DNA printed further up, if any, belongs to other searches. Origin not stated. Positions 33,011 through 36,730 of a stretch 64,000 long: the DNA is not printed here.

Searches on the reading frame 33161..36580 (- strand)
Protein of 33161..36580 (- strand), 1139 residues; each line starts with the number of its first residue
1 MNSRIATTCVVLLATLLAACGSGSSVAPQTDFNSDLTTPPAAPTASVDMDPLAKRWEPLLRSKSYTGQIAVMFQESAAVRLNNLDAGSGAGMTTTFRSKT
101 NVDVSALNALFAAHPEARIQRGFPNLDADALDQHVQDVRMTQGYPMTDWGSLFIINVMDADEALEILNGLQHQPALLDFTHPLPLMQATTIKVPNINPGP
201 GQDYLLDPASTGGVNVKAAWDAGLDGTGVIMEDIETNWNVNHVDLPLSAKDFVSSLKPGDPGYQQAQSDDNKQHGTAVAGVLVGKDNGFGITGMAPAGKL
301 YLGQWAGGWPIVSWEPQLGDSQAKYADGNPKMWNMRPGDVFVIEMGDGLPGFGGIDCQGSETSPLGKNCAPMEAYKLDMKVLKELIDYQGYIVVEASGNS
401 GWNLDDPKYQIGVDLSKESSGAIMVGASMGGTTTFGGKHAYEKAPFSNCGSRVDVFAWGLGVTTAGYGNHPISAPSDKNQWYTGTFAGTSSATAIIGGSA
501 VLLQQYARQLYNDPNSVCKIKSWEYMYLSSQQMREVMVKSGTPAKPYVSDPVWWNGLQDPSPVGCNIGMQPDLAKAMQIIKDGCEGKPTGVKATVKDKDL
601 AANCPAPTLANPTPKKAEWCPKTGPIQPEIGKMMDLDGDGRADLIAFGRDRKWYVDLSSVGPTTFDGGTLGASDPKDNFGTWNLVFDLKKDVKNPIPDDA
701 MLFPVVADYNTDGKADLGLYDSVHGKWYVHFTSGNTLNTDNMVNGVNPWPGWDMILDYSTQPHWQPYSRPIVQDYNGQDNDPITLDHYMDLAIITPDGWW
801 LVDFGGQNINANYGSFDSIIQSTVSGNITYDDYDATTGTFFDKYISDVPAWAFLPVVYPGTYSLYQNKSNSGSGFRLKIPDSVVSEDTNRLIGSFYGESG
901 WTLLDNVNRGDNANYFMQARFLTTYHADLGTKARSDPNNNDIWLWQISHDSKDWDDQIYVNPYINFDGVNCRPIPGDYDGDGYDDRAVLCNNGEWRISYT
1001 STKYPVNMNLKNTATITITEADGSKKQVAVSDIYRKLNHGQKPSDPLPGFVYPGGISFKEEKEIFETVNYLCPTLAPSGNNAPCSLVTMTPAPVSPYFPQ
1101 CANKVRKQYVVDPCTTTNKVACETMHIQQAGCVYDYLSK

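Call 29: search_protein_families(library=ncbifam, proteins=[window:33161-36580:-], max_evalue=0.00001)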
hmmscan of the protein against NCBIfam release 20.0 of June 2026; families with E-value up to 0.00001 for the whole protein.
window:33161-36580:- (1139 aa): 1 family
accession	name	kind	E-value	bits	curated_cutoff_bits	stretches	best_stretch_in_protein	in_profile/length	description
TIGR03921.1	T7SS_mycosin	equivalog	5.1e-10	39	278.75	0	386-510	145-250/353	type VII secretion-associated serine protease mycosin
